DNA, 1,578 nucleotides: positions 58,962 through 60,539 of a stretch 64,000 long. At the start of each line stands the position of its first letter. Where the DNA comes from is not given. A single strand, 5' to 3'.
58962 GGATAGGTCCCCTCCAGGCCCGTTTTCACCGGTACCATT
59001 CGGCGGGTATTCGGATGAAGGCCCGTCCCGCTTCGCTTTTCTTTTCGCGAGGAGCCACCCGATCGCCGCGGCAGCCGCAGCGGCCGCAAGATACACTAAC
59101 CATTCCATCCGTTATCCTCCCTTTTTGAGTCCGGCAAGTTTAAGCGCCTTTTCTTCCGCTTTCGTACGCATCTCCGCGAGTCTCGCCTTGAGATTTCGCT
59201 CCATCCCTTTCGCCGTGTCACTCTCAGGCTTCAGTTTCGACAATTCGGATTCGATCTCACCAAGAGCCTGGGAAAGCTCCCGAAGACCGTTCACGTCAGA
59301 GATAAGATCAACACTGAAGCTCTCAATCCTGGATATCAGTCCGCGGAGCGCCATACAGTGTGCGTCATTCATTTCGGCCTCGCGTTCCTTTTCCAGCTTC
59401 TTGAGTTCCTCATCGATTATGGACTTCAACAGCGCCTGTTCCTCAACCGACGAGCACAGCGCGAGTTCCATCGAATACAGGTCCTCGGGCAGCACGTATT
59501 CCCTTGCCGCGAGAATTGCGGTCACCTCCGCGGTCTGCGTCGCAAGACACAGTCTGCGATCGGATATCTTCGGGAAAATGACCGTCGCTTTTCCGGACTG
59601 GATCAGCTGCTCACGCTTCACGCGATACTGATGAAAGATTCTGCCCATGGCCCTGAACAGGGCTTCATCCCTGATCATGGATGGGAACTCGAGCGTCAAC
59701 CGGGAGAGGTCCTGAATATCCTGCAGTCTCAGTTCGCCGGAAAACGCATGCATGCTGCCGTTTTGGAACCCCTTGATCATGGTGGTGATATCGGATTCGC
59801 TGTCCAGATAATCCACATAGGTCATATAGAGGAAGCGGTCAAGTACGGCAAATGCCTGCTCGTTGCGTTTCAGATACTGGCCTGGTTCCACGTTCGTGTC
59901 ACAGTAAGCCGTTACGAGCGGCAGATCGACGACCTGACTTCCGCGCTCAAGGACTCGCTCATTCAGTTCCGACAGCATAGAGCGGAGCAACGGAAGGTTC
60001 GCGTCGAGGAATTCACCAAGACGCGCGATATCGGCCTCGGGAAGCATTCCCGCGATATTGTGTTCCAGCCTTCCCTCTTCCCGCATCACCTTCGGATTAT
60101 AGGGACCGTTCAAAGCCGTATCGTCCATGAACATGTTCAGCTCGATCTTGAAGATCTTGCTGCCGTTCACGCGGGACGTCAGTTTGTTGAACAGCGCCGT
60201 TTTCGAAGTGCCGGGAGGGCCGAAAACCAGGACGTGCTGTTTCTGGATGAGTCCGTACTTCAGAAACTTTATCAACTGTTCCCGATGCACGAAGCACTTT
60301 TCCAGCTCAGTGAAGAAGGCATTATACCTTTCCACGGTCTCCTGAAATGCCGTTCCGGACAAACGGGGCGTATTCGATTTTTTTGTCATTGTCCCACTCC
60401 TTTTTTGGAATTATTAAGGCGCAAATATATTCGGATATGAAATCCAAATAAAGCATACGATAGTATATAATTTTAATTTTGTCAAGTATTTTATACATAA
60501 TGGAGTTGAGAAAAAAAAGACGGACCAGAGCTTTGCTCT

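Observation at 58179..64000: Ter-like stress module combining TerD, a TerF-type vWA, a KPT-repeat helical protein and a RavA-like AAA+/vWA pair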

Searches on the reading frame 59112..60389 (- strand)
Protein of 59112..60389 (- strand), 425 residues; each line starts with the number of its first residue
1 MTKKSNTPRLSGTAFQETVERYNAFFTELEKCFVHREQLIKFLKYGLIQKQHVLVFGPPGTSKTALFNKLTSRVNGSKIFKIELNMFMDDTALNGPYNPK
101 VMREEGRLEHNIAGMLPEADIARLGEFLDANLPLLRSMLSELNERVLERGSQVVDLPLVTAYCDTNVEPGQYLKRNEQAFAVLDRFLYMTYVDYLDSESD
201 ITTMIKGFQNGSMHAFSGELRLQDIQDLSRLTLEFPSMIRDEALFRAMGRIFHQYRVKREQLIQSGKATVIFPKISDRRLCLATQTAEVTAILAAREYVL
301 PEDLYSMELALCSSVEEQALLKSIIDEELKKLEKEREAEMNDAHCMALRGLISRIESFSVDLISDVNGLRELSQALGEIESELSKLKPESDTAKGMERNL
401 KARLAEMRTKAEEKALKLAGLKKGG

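Call 3: search_protein_families(library=pfam, proteins=[window:59112-60389:-], max_evalue=0.1)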
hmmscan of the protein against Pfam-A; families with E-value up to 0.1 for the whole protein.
window:59112-60389:- (425 aa): 14 families
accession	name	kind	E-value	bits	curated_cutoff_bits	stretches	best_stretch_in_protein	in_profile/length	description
PF20030.5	bpMoxR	-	2.3e-33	115.4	27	1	23-227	4-202/205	MoxR domain in the MoxR-vWA-beta-propeller ternary systems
PF07728.20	AAA_5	-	7.5e-10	39.4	22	1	52-186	1-139/139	AAA domain (dynein-related subfamily)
PF12775.13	AAA_7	-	0.00032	20.7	25.8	1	42-87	25-70/181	P-loop containing dynein motor region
PF17868.7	AAA_lid_8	-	0.0038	17.4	22.8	1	274-325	21-72/72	AAA lid domain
PF13191.12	AAA_16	-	0.0064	17.4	32.6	1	34-79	3-53/167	AAA ATPase domain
PF07544.18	Med9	-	0.007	16.8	26.9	1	368-423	20-75/80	RNA polymerase II transcription mediator complex subunit 9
PF13086.12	AAA_11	-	0.0089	16.3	27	0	48-74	14-41/257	AAA domain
PF00004.35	AAA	-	0.013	16.4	21.2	1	53-90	1-37/131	ATPase family associated with various cellular activities (AAA)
PF01637.24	ATPase_2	-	0.018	15.3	33.2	1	33-152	1-111/225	ATPase domain predominantly from Archaea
PF13401.12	AAA_22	-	0.049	14.4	27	0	50-88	5-45/130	AAA domain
PF20720.3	nSTAND3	-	0.049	13.8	27.2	0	47-73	14-40/155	Novel STAND NTPase 3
PF08298.17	AAA_PrkA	-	0.051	13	25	1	4-93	36-129/358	PrkA AAA domain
PF15112.11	DUF4559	-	0.052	13.5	27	1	317-388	229-300/305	Domain of unknown function (DUF4559)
PF09439.16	SRPRB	-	0.074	12.9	25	0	50-76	3-29/178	Signal recognition particle receptor beta subunit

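Call 4: search_protein_families(library=ncbifam, proteins=[window:59112-60389:-], max_evalue=0.1)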
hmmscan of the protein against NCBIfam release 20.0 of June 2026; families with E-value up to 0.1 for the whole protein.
window:59112-60389:- (425 aa): 8 families
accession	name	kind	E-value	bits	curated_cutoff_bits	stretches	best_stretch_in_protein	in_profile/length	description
NF010054.0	PRK13531.1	equivalog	3.7e-18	65.9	681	1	18-329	7-302/498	ATPase RavA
NF047389.1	ATPase_Sll1717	subfamily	0.013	14.6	75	1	28-81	12-56/454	P-loop ATPase, Sll1717 family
NF001626.0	PRK00411.1-5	equivalog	0.016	14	417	1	16-90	13-96/374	ORC1-type DNA replication protein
TIGR02788.1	VirB11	equivalog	0.024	13.7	249.95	1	36-74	130-168/308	P-type DNA transfer ATPase VirB11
NF011999.0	PRK15455.1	equivalog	0.035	12.6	576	1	4-84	54-137/644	PrkA family serine protein kinase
NF042959.1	IteA_antiphage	equivalog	0.038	13.1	510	0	40-73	115-148/367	anti-phage ATPase IteA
NF003034.1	PRK03918.1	equivalog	0.044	11.7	700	1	327-423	189-280/878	DNA double-strand break repair ATPase Rad50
TIGR01243.1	CDC48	subfamily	0.087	11.1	802.65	0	42-69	479-506/733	CDC48 family AAA ATPase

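Call 5: search_protein_families(library=padloc, proteins=[window:59112-60389:-], max_evalue=0.1)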
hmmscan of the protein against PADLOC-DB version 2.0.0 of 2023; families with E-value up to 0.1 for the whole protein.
window:59112-60389:- (425 aa): 3 families
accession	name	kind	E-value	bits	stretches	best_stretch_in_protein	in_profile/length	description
PDLC04140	mad8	-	0.0031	15.1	1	49-76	26-53/314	mads_8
PDLC02196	IetA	-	0.0039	14.7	1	39-73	111-145/374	-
PDLC02195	IetA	-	0.0047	14.3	1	40-74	127-161/395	-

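Call 6: search_protein_families(library=phrogs, proteins=[window:59112-60389:-], max_evalue=0.01)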
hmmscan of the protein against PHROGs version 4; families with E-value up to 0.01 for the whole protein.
window:59112-60389:- (425 aa): 6 families
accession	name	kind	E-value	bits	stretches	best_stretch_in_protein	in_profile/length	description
phrog_19600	-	other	5.7e-35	122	1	3-345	36-352/447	ATPase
phrog_20895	-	other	1.3e-11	44.7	1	14-189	20-192/586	ATPase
phrog_26492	-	other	8.4e-06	25.5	1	15-190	14-188/618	ATPase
phrog_3757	-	unknown function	0.00024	21.6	1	28-85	104-160/367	-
phrog_7485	-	unknown function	0.0018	18.3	1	41-91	218-267/430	-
phrog_9172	-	unknown function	0.0064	16.4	1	37-88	95-144/509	-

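Call 56: find_homologous_proteins(query=window:59112-60389:-, max_evalue=0.00001)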
Query window:59112-60389:- (425 aa): 32 proteins with E <= 0.00001 among 8000 candidates.
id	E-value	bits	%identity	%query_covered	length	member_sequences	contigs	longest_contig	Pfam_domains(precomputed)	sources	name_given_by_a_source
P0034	4.2e-250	847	91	99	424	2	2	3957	PF20030.6,PF07728.21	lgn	-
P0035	2.0e-120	421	51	92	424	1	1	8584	PF20030.6,PF07728.21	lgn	-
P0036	6.7e-111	389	46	97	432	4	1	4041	PF20030.6,PF17868.8,PF07728.21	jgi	-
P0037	9.1e-110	386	45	99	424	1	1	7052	PF20030.6,PF17868.8,PF07728.21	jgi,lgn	jgi:MoxR-like ATPase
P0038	3.1e-109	384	45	94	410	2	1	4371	PF20030.6,PF17868.8,PF07728.21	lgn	-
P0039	7.9e-107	376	44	94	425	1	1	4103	PF20030.6,PF17868.8,PF07728.21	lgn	-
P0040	6.8e-105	370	44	99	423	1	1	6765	PF20030.6,PF17868.8,PF07728.21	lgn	-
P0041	1.4e-96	342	41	97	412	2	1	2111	PF20030.6,PF07728.21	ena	-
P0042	1.8e-95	338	43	95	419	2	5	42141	PF20030.6,PF07728.21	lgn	-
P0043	5.2e-90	321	39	98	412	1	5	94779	PF20030.6,PF17868.8,PF07728.21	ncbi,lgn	-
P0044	1.6e-89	319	42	88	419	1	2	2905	PF20030.6,PF17868.8,PF07728.21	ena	-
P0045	8.1e-88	313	42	94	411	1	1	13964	PF20030.6,PF17868.8,PF07728.21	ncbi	-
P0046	8.8e-87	310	40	96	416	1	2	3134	PF20030.6,PF07728.21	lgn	-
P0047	3.0e-84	302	39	96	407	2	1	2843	PF20030.6,PF17868.8,PF07728.21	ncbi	-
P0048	2.6e-82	295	39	97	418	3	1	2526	PF20030.6,PF07728.21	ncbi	-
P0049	1.5e-80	289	39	93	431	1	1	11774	PF20030.6,PF17868.8,PF07728.21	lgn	-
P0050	1.6e-78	283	37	97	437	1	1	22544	PF20030.6,PF07728.21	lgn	-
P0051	1.6e-78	283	36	95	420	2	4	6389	PF20030.6,PF17868.8,PF07728.21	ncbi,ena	-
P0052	7.7e-75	271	35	95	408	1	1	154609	PF20030.6,PF07728.21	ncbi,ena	-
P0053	1.5e-71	260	36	88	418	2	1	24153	PF20030.6,PF17868.8,PF07728.21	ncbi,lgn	-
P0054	3.9e-70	255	35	95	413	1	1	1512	PF20030.6,PF17868.8,PF07728.21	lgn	-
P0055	9.7e-70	254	35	95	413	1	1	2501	PF20030.6,PF17868.8,PF07728.21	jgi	jgi:MoxR-like ATPase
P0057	2.0e-46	177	33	80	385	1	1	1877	PF20030.6,PF17868.8,PF07728.21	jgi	jgi:MoxR-like ATPase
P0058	3.2e-45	173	33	88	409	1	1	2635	PF20030.6,PF07728.21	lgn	-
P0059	1.4e-29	122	28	95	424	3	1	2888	PF20030.6,PF07728.21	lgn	-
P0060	8.0e-23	99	31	62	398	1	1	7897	PF20030.6,PF17868.8,PF07728.21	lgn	-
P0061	1.5e-17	82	27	74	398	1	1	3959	PF20030.6,PF07728.21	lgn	-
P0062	1.4e-11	62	31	44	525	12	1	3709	PF20030.6,PF17868.8,PF07728.21,PF01078.28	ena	-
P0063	2.5e-9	55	29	44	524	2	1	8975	PF20030.6,PF17868.8,PF07728.21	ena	-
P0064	4.3e-7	48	25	51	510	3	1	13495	PF20030.6,PF17868.8,PF07728.21,PF01078.28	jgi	jgi:MoxR-like ATPase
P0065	1.7e-6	46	25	51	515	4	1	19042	PF20030.6,PF17868.8,PF07728.21,PF01078.28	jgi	jgi:MoxR-like ATPase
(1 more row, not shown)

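Call 58: find_encoding_contigs(protein=P0043, flank=7000, max_places=2)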
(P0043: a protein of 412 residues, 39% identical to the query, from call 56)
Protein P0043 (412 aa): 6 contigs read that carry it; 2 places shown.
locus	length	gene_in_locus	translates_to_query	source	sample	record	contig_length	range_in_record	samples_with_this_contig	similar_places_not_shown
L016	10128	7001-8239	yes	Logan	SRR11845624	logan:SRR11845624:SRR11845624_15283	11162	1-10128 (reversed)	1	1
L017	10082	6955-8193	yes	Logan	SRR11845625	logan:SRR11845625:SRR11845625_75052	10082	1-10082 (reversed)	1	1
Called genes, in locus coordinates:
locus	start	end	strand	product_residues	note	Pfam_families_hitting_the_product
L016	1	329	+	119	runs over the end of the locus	-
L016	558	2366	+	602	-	PF25919:BSH_CusB (faint), PF00364:Biotin_lipoyl (faint), PF25917:BSH_RND, PF25973:BSH_CzcB (weak), PF25990:Beta-barrel_YknX, PF25967:RND-MFP_C (weak), PF25975:CzcB_C (faint), PF25989:YknX_C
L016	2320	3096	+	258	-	PF00005:ABC_tran, PF02463:SMC_N (weak), PF13304:AAA_21 (faint)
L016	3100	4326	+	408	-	PF12704:MacB_PCD, PF02687:FtsX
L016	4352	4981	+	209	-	-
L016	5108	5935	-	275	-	PF00665:rve (weak), PF13683:rve_3 (weak)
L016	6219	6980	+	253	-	-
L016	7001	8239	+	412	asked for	PF20030:bpMoxR, PF07728:AAA_5, PF17868:AAA_lid_8 (weak)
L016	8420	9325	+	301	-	PF05762:VWA_CoxE (weak), PF00092:VWA, PF13519:VWA_2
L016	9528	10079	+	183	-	-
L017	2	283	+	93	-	?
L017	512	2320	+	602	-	PF25919:BSH_CusB (faint), PF00364:Biotin_lipoyl (faint), PF25917:BSH_RND, PF25973:BSH_CzcB (weak), PF25990:Beta-barrel_YknX, PF25967:RND-MFP_C (weak), PF25975:CzcB_C (faint), PF25989:YknX_C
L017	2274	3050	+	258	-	PF00005:ABC_tran, PF02463:SMC_N (weak), PF13304:AAA_21 (faint)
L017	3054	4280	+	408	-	PF12704:MacB_PCD, PF02687:FtsX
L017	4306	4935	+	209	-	-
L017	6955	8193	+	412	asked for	PF20030:bpMoxR, PF07728:AAA_5, PF17868:AAA_lid_8 (weak)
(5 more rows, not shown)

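Call 59: find_encoding_contigs(protein=P0052, flank=7000, max_places=2)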
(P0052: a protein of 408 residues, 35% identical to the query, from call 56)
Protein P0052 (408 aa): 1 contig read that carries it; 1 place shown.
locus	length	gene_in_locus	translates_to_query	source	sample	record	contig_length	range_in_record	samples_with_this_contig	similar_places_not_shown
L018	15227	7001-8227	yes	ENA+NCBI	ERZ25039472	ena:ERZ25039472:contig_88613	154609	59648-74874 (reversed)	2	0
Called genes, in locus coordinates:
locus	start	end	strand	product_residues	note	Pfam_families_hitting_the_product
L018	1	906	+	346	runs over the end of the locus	PF01180:DHO_dh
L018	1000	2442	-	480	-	PF02142:MGS, PF01979:Amidohydro_1 (weak)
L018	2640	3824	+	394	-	-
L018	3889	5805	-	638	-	PF06480:FtsH_ext, PF06068:TIP49 (faint), PF00004:AAA, PF17862:AAA_lid_3, PF01434:Peptidase_M41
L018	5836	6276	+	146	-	PF01668:SmpB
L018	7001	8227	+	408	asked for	PF20030:bpMoxR, PF07728:AAA_5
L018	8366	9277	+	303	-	PF00092:VWA, PF13519:VWA_2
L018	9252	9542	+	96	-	-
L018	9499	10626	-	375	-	PF02353:CMAS, PF05175:MTS (weak), PF13489:Methyltransf_23, PF01728:FtsJ (weak), PF08241:Methyltransf_11, PF08242:Methyltransf_12, PF13649:Methyltransf_25, PF13847:Methyltransf_31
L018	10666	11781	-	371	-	PF02353:CMAS, PF05175:MTS (weak), PF13489:Methyltransf_23, PF01728:FtsJ, PF08241:Methyltransf_11, PF08242:Methyltransf_12, PF13649:Methyltransf_25, PF13847:Methyltransf_31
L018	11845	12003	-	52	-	-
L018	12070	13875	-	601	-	PF00009:GTP_EFTU, PF01926:MMR_HSR1, PF02421:FeoB_N (faint), PF22042:EF-G_D2, PF03144:GTP_EFTU_D2, PF00679:EFG_C, PF21018:BipA_C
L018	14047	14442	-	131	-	-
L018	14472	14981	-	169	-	-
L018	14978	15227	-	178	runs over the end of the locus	-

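Call 60: find_encoding_contigs(protein=P0042, flank=7000, max_places=2)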
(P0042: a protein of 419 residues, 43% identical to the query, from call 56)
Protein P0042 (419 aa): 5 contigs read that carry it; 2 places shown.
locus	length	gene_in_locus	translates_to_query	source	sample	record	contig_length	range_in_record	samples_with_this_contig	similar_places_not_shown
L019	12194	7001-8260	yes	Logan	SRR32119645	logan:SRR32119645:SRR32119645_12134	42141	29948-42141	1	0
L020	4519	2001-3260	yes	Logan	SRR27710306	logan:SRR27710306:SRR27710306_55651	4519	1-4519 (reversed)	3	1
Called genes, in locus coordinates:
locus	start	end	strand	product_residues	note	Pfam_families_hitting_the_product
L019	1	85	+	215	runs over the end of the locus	-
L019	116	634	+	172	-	-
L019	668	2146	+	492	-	PF13567:DUF4131, PF03772:Competence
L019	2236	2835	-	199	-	PF02777:Sod_Fe_C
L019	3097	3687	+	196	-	PF07486:Hydrolase_2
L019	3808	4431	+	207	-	-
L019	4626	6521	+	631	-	PF01145:Band_7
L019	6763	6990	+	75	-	-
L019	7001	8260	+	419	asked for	PF20030:bpMoxR, PF07728:AAA_5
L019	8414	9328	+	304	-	PF00092:VWA (weak), PF13519:VWA_2 (weak)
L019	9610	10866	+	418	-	-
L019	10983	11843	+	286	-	PF00753:Lactamase_B, PF12706:Lactamase_B_2 (weak)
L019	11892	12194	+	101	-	?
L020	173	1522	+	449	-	PF01145:Band_7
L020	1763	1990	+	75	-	-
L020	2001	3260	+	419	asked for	PF20030:bpMoxR, PF07728:AAA_5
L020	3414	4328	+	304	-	PF00092:VWA (weak), PF13519:VWA_2 (weak)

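Call 61: find_encoding_contigs(protein=P0035, flank=8000, max_places=2)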
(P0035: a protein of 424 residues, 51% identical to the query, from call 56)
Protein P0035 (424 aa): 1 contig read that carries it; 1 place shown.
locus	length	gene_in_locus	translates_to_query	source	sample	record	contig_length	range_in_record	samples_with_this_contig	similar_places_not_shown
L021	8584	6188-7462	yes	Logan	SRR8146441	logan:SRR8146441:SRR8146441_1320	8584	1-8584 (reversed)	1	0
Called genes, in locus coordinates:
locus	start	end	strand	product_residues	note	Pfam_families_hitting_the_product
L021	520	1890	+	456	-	-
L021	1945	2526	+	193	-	PF02525:Flavodoxin_2, PF03358:FMN_red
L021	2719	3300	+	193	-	PF13238:AAA_18, PF01202:SKI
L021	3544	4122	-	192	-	-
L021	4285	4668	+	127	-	-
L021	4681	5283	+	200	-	-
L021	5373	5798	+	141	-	-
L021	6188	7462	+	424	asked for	PF20030:bpMoxR, PF07728:AAA_5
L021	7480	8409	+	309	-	PF05762:VWA_CoxE, PF00092:VWA, PF13519:VWA_2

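Call 62: find_encoding_contigs(protein=P0037, flank=8000, max_places=2)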
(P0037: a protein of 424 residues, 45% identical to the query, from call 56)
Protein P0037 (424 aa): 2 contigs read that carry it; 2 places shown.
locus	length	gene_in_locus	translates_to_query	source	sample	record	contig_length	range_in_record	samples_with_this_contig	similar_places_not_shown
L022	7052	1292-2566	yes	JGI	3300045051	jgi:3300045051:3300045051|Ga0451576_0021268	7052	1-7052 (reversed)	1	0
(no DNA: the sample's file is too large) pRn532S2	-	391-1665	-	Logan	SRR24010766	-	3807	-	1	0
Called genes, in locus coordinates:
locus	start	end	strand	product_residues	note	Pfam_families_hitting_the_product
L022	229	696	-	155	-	PF01668:SmpB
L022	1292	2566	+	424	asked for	PF20030:bpMoxR, PF07728:AAA_5, PF17868:AAA_lid_8 (weak)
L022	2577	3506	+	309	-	PF00092:VWA (faint)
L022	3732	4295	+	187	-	-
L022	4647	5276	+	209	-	-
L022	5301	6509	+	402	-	PF05816:TelA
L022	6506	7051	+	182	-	?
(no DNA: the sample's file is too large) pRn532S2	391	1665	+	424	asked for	PF20030:bpMoxR, PF07728:AAA_5, PF17868:AAA_lid_8 (weak)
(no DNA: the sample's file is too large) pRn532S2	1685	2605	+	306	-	PF00092:VWA (faint)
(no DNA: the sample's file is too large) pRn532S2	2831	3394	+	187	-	-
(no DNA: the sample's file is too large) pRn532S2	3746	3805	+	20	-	?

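Call 63: search_protein_families(library=pfam, proteins=[L022:3732-4295:+, L022:4647-5276:+, L022:5301-6509:+, L022:6506-7051:+, L016:6219-6980:+, L016:9528-10079:+, L019:9610-10866:+, L019:6763-6990:+, L018:9252-9542:+, L018:2640-3824:+], max_evalue=0.01)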
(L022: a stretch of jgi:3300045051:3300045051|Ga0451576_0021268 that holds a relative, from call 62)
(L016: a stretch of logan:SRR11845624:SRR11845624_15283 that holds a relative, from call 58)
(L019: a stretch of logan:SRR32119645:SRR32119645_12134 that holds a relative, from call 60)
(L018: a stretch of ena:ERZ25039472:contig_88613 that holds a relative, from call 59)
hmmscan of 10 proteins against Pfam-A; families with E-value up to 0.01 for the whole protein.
L022:3732-4295:+ (187 aa): 1 family
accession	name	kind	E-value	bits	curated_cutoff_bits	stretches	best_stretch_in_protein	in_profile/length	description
PF19551.4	DUF6074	-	0.00083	20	27.2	0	90-131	33-74/83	Family of unknown function (DUF6074)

L022:4647-5276:+ (209 aa): 2 families
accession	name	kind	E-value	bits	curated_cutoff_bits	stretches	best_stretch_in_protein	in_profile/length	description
PF07332.16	Phage_holin_3_6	-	8.1e-05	23.1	28.4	1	11-73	36-111/116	Putative Actinobacterial Holin-X, holin superfamily III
PF13468.12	Glyoxalase_3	-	0.0089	16.5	25.1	0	76-157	70-140/176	Glyoxalase-like domain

L022:5301-6509:+ (402 aa): 2 families
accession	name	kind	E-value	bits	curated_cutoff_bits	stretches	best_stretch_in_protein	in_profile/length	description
PF05816.16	TelA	-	1.6e-08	34.5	30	1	67-382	12-328/332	Toxic anion resistance protein (TelA)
PF02614.20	UxaC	-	0.0025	17.1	25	1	196-366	132-312/464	Glucuronate isomerase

L022:6506-7051:+ (182 aa): 1 family
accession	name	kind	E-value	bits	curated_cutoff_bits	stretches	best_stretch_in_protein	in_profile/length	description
PF13785.11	DUF4178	-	1.1e-19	71.4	25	1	38-180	1-125/136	Domain of unknown function (DUF4178)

L016:6219-6980:+ (253 aa): 0 families

L016:9528-10079:+ (183 aa): 0 families

L019:9610-10866:+ (418 aa): 1 family
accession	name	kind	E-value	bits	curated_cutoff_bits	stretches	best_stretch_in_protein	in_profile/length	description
PF14312.12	FG-GAP_2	-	0.00016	22.3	23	1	301-328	13-40/49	FG-GAP repeat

L019:6763-6990:+ (75 aa): 1 family
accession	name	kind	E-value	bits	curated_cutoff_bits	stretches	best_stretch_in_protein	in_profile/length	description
PF03390.20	2HCT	-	0.0017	17.5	26.2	1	7-67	52-107/415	2-hydroxycarboxylate transporter family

L018:9252-9542:+ (96 aa): 0 families

L018:2640-3824:+ (394 aa): 0 families
